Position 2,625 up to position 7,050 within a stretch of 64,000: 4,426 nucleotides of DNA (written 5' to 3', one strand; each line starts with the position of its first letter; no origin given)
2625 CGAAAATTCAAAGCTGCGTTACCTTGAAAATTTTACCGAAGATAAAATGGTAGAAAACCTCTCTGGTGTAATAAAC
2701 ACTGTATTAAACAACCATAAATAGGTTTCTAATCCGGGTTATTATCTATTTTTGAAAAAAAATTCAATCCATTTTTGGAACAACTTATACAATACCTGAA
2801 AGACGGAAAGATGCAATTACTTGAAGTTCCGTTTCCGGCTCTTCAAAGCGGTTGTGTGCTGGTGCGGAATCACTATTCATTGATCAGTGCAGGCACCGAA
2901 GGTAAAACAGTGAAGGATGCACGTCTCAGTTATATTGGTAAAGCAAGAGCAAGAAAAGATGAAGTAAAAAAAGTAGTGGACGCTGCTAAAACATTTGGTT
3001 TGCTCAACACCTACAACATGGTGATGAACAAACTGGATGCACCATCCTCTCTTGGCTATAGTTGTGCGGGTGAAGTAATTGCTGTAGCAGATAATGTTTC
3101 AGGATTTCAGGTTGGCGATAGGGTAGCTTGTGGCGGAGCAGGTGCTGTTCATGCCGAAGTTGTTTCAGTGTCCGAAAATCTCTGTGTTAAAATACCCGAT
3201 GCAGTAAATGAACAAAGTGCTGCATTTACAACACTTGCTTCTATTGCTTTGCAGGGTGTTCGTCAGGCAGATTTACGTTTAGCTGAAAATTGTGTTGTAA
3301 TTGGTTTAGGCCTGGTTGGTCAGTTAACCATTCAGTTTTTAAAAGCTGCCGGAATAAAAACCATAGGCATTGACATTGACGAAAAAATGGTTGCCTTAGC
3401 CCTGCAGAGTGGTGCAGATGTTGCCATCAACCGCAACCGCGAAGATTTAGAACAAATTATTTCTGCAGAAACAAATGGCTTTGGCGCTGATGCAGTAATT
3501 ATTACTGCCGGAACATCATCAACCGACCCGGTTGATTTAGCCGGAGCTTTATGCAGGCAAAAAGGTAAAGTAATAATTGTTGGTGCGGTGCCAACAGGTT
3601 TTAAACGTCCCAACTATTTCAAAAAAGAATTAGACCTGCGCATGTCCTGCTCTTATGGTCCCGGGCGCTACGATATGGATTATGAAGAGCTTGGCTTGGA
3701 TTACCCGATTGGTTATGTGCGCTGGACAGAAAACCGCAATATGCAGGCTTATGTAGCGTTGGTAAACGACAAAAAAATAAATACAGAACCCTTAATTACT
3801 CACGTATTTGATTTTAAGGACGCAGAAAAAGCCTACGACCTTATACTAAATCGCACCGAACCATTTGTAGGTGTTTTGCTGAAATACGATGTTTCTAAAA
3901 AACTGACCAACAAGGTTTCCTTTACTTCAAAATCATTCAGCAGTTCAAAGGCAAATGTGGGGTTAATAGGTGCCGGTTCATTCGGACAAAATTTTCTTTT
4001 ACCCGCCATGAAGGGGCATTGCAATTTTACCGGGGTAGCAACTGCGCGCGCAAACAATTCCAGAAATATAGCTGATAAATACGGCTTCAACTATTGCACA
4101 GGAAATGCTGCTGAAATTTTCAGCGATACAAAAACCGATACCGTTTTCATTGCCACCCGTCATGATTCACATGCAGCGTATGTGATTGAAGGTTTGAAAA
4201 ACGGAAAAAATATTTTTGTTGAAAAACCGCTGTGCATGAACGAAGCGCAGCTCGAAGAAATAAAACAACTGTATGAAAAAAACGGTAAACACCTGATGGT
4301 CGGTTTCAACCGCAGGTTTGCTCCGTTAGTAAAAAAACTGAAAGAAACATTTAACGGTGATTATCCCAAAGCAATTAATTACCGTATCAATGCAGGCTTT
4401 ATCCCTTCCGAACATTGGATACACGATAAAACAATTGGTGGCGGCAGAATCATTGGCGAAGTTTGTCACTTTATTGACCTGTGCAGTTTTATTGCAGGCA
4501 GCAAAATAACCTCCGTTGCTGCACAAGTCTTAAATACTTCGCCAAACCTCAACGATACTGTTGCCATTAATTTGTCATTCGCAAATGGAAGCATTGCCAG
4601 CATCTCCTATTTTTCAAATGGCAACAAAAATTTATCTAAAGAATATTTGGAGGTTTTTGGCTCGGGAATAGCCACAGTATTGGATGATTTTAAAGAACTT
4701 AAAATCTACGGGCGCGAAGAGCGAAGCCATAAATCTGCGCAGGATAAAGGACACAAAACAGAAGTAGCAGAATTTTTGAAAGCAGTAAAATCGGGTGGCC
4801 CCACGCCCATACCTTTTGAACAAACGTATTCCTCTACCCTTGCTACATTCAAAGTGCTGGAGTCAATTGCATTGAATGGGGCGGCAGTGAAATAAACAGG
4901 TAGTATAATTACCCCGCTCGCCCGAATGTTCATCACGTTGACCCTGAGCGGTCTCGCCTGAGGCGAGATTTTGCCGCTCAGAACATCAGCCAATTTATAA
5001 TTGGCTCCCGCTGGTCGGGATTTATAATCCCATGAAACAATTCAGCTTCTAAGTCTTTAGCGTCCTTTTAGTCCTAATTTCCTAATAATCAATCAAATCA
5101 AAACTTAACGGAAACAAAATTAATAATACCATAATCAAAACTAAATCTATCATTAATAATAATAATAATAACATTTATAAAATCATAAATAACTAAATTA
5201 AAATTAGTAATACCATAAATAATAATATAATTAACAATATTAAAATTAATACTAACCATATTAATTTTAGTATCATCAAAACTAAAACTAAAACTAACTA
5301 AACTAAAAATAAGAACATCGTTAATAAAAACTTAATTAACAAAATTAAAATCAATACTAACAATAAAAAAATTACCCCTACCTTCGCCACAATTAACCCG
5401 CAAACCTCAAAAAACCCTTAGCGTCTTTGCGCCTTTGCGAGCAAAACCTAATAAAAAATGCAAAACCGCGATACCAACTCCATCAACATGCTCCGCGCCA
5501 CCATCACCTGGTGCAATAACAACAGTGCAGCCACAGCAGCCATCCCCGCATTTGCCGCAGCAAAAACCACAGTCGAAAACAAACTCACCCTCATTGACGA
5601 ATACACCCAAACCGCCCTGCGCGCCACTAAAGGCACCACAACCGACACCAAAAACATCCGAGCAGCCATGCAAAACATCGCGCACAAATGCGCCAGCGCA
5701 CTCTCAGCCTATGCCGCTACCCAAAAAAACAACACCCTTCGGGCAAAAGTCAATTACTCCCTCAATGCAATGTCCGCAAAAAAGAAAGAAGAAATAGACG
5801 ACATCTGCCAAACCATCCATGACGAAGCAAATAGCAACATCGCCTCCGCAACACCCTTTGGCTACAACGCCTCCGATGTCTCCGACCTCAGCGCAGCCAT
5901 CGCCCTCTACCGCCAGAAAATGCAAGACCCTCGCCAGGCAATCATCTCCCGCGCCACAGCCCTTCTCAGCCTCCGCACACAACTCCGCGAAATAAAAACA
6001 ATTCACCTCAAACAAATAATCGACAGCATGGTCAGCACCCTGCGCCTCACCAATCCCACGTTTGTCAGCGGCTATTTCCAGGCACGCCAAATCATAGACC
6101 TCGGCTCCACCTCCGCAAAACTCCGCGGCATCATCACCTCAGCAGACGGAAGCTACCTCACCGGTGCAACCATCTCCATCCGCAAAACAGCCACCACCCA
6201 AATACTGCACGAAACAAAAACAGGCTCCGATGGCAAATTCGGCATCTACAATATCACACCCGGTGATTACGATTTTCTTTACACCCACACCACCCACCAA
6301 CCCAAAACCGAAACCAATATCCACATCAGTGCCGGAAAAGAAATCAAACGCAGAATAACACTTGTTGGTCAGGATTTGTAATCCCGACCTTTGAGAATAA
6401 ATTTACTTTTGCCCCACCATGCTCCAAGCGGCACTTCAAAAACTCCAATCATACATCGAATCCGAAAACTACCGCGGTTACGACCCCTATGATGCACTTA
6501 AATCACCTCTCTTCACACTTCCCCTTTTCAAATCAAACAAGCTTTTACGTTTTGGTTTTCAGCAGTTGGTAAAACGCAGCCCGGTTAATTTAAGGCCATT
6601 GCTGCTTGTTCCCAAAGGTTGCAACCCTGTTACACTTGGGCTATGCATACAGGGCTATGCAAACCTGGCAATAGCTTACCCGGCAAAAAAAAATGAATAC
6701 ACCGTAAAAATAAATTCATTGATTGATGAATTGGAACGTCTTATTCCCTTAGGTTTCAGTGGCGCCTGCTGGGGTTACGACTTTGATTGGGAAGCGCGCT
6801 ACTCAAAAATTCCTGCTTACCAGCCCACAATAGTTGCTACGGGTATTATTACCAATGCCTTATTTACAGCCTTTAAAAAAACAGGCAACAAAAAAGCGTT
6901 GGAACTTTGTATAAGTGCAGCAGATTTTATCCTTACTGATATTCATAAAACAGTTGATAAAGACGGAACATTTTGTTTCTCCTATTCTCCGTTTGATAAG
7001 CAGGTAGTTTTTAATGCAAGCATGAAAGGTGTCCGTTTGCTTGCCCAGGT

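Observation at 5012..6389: Compositionally aberrant ~1.5-kb insert bracketed by a 20-nt direct repeat, splitting the polysaccharide locus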

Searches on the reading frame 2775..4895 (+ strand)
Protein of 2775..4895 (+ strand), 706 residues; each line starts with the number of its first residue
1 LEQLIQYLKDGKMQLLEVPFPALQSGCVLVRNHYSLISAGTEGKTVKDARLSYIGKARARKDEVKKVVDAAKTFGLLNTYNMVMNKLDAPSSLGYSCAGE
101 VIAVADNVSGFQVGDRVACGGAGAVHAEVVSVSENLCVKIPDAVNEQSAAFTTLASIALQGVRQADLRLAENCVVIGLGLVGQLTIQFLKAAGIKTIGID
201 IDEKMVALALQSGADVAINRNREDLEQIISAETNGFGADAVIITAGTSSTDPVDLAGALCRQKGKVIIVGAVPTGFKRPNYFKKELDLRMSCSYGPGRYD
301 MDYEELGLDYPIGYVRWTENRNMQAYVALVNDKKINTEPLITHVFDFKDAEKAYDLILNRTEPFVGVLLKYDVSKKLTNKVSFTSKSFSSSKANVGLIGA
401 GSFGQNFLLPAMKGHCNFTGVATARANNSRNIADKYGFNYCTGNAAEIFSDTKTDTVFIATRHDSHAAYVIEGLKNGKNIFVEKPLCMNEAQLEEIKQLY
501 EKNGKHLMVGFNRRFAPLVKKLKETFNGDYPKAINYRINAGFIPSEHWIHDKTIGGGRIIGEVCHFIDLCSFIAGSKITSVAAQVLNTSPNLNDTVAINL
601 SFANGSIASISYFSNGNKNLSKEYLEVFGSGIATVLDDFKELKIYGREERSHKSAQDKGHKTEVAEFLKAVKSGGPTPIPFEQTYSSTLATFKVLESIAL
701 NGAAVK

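Call 6: search_protein_families(library=pfam, proteins=[window:2775-4895:+], max_evalue=0.01)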
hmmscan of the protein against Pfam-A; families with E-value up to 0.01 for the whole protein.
window:2775-4895:+ (706 aa): 12 families
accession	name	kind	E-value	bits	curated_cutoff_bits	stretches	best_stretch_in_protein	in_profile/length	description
PF01408.29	GFO_IDH_MocA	-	3.8e-24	86.1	24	1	394-511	2-120/120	Oxidoreductase family, NAD-binding Rossmann fold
PF00107.32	ADH_zinc_N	-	2.6e-19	69.9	31.8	1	181-299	2-120/129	Zinc-binding dehydrogenase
PF22725.1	GFO_IDH_MocA_C3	-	4.7e-10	40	27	1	544-630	31-119/124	GFO/IDH/MocA C-terminal domain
PF08240.17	ADH_N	-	4.1e-08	33.8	23.5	1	81-142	24-104/104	Alcohol dehydrogenase GroES-like domain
PF02254.24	TrkA_N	-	3.4e-05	24.6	23.8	1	174-248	2-73/116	TrkA-N domain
PF02894.22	GFO_IDH_MocA_C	-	5.1e-05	23.6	22.9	1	545-670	29-167/218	Oxidoreductase family, C-terminal alpha/beta domain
PF13602.12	ADH_zinc_N_2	-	8.7e-05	23.9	27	1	213-357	2-123/134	Zinc-binding dehydrogenase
PF03721.20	UDPG_MGDP_dh_N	-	0.00013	22.1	27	1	172-213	2-42/187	UDP-glucose/GDP-mannose dehydrogenase family, NAD binding domain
PF02826.25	2-Hacid_dh_C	-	0.00057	19.7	25.1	0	173-205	39-71/178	D-isomer specific 2-hydroxyacid dehydrogenase, NAD binding domain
PF03807.23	F420_oxidored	-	0.0011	19.9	21.6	1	395-466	2-72/94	NADP oxidoreductase coenzyme F420-dependent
PF01488.26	Shikimate_DH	-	0.0012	19.3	24.3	0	171-230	13-74/138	Shikimate / quinate 5-dehydrogenase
PF03446.21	NAD_binding_2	-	0.0035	17.8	21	0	394-474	1-79/161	NAD binding domain of 6-phosphogluconate dehydrogenase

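Call 66: find_encoding_contigs(protein=window:2775-4895:+, flank=4000, max_places=8)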
Protein window:2775-4895:+ (706 aa): 3 contigs read that carry it; 2 places shown.
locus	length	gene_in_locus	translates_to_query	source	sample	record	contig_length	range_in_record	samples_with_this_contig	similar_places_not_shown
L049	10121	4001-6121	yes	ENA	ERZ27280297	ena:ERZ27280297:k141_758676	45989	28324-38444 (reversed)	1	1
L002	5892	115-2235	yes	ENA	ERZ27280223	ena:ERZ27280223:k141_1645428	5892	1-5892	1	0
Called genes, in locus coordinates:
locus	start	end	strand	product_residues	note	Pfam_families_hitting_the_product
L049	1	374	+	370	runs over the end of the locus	PF00155:Aminotran_1_2, PF00266:Aminotran_5 (weak), PF01041:DegT_DnrJ_EryC1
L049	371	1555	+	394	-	PF00534:Glycos_transf_1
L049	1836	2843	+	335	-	PF04932:Wzy_C (weak)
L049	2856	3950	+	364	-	PF00534:Glycos_transf_1, PF13692:Glyco_trans_1_4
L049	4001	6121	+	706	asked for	PF08240:ADH_N, PF00107:ADH_zinc_N, PF01408:GFO_IDH_MocA, PF22725:GFO_IDH_MocA_C3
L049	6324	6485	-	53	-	-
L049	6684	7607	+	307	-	PF13620:CarboxypepD_reg, PF22904:NOMO1-like_2nd (weak)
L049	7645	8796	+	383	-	PF07944:Beta-AFase-like_GH127_cat (faint), PF09492:Pec_lyase (faint)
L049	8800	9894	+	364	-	PF04007:DUF354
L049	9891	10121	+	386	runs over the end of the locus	PF02350:Epimerase_2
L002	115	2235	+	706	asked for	PF08240:ADH_N, PF00107:ADH_zinc_N, PF01408:GFO_IDH_MocA, PF22725:GFO_IDH_MocA_C3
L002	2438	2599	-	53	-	-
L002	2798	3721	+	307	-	PF13620:CarboxypepD_reg, PF22904:NOMO1-like_2nd (weak)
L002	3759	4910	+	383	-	PF07944:Beta-AFase-like_GH127_cat (faint)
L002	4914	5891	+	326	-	?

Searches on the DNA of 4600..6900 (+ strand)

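Call 8: search_rna_families(source=window, start=4600, end=6900, threshold=evalue, max_evalue=1)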
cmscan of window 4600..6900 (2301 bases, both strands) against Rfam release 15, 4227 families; matches with E-value up to 1: 1.
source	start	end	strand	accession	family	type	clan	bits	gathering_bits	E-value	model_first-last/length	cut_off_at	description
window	5408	5517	-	RF01673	PhrS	Gene; sRNA;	-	15.8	37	0.46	1-212/212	no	PhrS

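Call 38: search_rna_families(sources=[L016, L028, L045, L040, L022], threshold=gathering)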
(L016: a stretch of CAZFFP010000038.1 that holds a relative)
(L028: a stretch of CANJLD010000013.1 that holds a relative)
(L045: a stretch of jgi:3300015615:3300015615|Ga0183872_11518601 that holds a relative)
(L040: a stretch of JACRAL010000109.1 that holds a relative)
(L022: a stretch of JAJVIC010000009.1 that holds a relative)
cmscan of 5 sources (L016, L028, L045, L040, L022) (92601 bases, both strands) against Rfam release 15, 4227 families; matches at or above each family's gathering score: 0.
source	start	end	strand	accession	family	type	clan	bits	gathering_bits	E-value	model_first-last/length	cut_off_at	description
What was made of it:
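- On Rfam RNA families: There were no gathering-score hits in five related loci (calls 8, 38).
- Tried and rejected: Rfam found nothing (calls 8, 38).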
